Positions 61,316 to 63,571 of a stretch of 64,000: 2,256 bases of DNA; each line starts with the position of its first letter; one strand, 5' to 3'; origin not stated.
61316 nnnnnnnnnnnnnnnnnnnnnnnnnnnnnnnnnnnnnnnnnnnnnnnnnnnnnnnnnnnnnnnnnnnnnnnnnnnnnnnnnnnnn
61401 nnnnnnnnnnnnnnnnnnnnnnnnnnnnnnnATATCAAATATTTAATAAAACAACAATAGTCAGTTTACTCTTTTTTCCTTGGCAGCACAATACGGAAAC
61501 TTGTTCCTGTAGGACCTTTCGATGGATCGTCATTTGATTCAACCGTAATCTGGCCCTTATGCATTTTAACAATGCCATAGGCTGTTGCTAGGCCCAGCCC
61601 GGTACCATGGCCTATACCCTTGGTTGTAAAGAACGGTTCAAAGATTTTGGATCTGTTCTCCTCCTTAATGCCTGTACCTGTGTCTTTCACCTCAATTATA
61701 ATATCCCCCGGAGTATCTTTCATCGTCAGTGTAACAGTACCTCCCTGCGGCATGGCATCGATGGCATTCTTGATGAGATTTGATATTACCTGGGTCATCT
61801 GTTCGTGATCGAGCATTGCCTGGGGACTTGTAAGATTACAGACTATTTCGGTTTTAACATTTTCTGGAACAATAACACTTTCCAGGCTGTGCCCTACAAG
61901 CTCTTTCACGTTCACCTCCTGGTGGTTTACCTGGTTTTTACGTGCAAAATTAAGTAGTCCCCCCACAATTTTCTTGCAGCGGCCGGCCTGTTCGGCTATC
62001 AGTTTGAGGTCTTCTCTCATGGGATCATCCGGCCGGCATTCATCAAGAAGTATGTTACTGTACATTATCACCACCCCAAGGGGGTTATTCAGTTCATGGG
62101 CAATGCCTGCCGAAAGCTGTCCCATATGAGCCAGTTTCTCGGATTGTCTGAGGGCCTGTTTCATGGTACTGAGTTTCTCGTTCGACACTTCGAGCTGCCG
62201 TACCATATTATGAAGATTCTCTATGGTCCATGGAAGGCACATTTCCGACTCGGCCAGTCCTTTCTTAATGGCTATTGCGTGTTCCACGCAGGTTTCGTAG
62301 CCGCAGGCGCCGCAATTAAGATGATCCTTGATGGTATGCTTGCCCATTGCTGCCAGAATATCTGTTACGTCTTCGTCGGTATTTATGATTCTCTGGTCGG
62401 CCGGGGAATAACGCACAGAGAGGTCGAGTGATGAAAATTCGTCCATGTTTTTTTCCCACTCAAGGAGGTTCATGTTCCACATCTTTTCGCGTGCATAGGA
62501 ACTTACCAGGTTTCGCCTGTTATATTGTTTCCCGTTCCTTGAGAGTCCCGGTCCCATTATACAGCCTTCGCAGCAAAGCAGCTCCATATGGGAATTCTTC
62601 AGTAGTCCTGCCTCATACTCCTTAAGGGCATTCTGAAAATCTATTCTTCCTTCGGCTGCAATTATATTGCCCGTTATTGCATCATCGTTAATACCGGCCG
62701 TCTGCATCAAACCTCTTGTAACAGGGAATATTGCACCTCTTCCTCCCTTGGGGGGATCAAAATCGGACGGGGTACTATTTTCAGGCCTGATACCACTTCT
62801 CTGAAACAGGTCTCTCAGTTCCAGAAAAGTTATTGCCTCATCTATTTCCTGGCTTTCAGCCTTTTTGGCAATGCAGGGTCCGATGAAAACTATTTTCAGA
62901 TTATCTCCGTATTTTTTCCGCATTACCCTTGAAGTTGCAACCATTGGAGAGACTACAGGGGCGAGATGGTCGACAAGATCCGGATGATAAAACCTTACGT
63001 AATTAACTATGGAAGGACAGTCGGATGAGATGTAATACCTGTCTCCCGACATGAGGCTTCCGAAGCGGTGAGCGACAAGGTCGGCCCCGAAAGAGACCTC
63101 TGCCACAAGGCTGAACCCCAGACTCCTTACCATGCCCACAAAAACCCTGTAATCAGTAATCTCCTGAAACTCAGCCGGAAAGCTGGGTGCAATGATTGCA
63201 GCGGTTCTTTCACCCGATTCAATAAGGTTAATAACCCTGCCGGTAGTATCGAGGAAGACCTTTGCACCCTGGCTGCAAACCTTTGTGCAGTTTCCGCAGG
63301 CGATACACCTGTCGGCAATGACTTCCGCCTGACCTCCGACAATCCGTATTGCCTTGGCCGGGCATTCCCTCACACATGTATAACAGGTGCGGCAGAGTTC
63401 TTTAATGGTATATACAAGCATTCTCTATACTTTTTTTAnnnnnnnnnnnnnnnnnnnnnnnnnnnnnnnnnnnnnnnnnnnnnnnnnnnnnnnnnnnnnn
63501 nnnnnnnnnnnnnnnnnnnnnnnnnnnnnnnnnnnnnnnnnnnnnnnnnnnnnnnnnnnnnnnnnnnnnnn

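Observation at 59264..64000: hydA, sensor-kinase, REC, REC-kinase and rex form one minus-strand unit: a possible H2- and NADH-sensing phosphorelay with no DNA-binding response regulator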

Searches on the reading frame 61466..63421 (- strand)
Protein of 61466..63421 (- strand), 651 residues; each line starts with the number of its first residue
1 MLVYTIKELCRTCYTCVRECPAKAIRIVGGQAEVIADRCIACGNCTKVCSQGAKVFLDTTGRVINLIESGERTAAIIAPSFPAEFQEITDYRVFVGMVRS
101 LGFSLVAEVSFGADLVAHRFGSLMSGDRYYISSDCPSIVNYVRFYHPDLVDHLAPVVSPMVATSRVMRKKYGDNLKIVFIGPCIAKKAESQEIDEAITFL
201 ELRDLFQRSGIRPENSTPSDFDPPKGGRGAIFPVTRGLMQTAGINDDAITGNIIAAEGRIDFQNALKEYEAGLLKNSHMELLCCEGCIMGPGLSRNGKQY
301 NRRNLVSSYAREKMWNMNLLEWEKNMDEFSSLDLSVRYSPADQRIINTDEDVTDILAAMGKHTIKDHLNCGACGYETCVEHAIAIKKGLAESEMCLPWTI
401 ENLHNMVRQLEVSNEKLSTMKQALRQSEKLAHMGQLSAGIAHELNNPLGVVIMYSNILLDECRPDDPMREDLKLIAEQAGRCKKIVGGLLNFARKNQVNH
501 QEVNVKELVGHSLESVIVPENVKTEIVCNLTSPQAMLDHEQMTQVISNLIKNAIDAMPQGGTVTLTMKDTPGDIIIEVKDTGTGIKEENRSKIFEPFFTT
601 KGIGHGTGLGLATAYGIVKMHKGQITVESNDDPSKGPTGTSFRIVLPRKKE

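Call 5: search_protein_families(library=pfam, proteins=[window:61466-63421:-], max_evalue=0.01)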
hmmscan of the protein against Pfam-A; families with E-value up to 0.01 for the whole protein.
window:61466-63421:- (651 aa): 13 families
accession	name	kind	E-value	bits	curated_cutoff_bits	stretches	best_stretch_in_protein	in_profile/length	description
PF02906.19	Fe_hyd_lg_C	-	5e-41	141.4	22.1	1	72-291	2-245/245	Iron only hydrogenase large subunit, C-terminal domain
PF02518.31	HATPase_c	-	4e-26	92.1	26.4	1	538-649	2-110/111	Histidine kinase-, DNA gyrase B-, and HSP90-like ATPase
PF00512.31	HisKA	-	1.2e-13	51.4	26.9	1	433-496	2-64/66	His Kinase A (phospho-acceptor) domain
PF13237.11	Fer4_10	-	8.6e-08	32.4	25.5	1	4-49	3-52/53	4Fe-4S dicluster domain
PF04060.18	FeS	-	2.7e-07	30.6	23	1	368-397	4-33/33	Putative Fe-S cluster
PF00037.32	Fer4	-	1.1e-06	28.7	21.1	2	33-53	2-22/24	4Fe-4S binding domain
PF13187.11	Fer4_9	-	1.6e-06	28.5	27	1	10-53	2-51/52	4Fe-4S dicluster domain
PF14501.12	HATPase_c_5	-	1.4e-05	25.4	22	1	540-632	4-93/102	GHKL domain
PF12838.12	Fer4_7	-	2.3e-05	25.2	27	1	10-53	2-52/52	4Fe-4S dicluster domain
PF12837.12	Fer4_6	-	4.5e-05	23.7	25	1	32-50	2-20/24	4Fe-4S binding domain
PF12797.12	Fer4_2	-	9.1e-05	22.6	24.5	1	34-50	5-21/22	4Fe-4S binding domain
PF13589.12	HATPase_c_3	-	0.0015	19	25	1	542-594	3-54/137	Histidine kinase-, DNA gyrase B-, and HSP90-like ATPase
PF25160.1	LdpA_Fe-S-bd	-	0.002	18.3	27.6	1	16-50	9-39/49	LdpA Fe-S cluster-binding domain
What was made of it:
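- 61466..63421 (-): HydS-HK: a putative sensory [FeFe]-hydrogenase fused to a histidine kinase. Order of parts: 2x[4Fe-4S] ferredoxin domain, H-cluster domain, Cx2Cx4Cx16C Fe-S motif, then HisKA and HATPase_c about 47 residues after the last Cys, with no PAS domain between. Pfam Fe_hyd_lg_C 5e-41, Fer4_10 9e-8, FeS (PF04060) 3e-7, HisKA 1e-13, HATPase_c 4e-26 (call 5).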

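Call 6: search_protein_families(library=ncbifam, proteins=[window:61466-63421:-], max_evalue=0.01)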
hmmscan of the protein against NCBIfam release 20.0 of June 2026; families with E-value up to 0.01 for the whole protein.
window:61466-63421:- (651 aa): 124 families (the best 25 are shown)
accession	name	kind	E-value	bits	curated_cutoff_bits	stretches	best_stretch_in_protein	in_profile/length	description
NF008468.0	PRK11360.1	equivalog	3.7e-58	197.4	646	1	418-650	381-610/616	two-component system sensor histidine kinase AtoS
NF046020.1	HisKinCckABruc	equivalog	2.5e-51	174.5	1000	1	407-649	456-708/868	cell cycle histidine kinase CckA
NF010411.0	PRK13837.1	equivalog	1.5e-50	172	647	1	399-650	417-677/828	two-component system VirA-like sensor kinase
NF007688.0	PRK10364.1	equivalog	4.7e-49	167.4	479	1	419-649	226-452/460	two-component system sensor histidine kinase ZraS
TIGR04105.1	FeFe_hydrog_B1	subfamily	2.8e-48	164.7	450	2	62-294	213-459/462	monomeric [FeFe] hydrogenase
NF046026.1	HisKinCckACaul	equivalog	9.5e-45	152.9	1000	1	399-650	270-534/678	cell cycle histidine kinase CckA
NF052574.1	HisKinEspCMyxo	equivalog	2.7e-37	128.4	1200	1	419-648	403-637/785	serine histidine kinase EspC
NF010076.0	PRK13557.1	subfamily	2.1e-34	118.9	631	1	408-649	140-395/540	histidine kinase famiy protein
NF038348.1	T2SS_HK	subfamily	2.4e-34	118.7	450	2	477-647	406-572/574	histidine kinase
NF047497.1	HK_LIC_12097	equivalog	3.9e-34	118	500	1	397-647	122-365/367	LIC_12097 family sensor histidine kinase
NF046044.1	PnpS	equivalog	2.6e-32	112.3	400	1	438-647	175-390/390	two-component system histidine kinase PnpS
NF040750.1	tetrathio_HK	equivalog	8.9e-32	110.3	750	1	404-634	309-545/555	tetrathionate respiration histidine kinase TtrS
TIGR02966.1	phoR_proteo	equivalog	1.9e-31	109.3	334.2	1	405-644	85-331/333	phosphate regulon sensor histidine kinase PhoR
NF033092.0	HK_WalK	equivalog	7.8e-31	107.3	725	1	437-647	376-593/594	cell wall metabolism sensor histidine kinase WalK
NF052573.1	HisKinEspAMyxo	equivalog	5.5e-30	104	1400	1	420-646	371-609/755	serine histidine kinase EspA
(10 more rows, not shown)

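Call 9: find_encoding_contigs(protein=window:61466-63421:-, flank=10000, max_places=10)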
Protein window:61466-63421:- (651 aa): 1 contig read that carries it; 1 place shown.
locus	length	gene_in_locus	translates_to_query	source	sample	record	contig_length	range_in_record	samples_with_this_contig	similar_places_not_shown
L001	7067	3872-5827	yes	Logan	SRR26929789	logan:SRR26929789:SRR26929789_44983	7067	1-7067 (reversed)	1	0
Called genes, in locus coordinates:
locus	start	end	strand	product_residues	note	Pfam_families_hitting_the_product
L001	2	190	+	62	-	?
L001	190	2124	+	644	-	PF01512:Complex1_51K, PF10589:NADH_4Fe-4S, PF12797:Fer4_2 (faint), PF12837:Fer4_6 (faint), PF00037:Fer4 (weak), PF13187:Fer4_9 (weak), PF13237:Fer4_10 (weak), PF14697:Fer4_21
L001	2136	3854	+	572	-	PF00111:Fer2, PF13510:Fer2_4, PF10588:NADH-G_4Fe-4S_3, PF13183:Fer4_8 (weak), PF22117:Fer4_Nqo3, PF12838:Fer4_7, PF00037:Fer4, PF02906:Fe_hyd_lg_C, +5 more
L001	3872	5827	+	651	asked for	PF00037:Fer4 (faint), PF13187:Fer4_9 (weak), PF13237:Fer4_10, PF02906:Fe_hyd_lg_C, PF04060:FeS (weak), PF00512:HisKA, PF02518:HATPase_c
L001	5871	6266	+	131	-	PF00072:Response_reg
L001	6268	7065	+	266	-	?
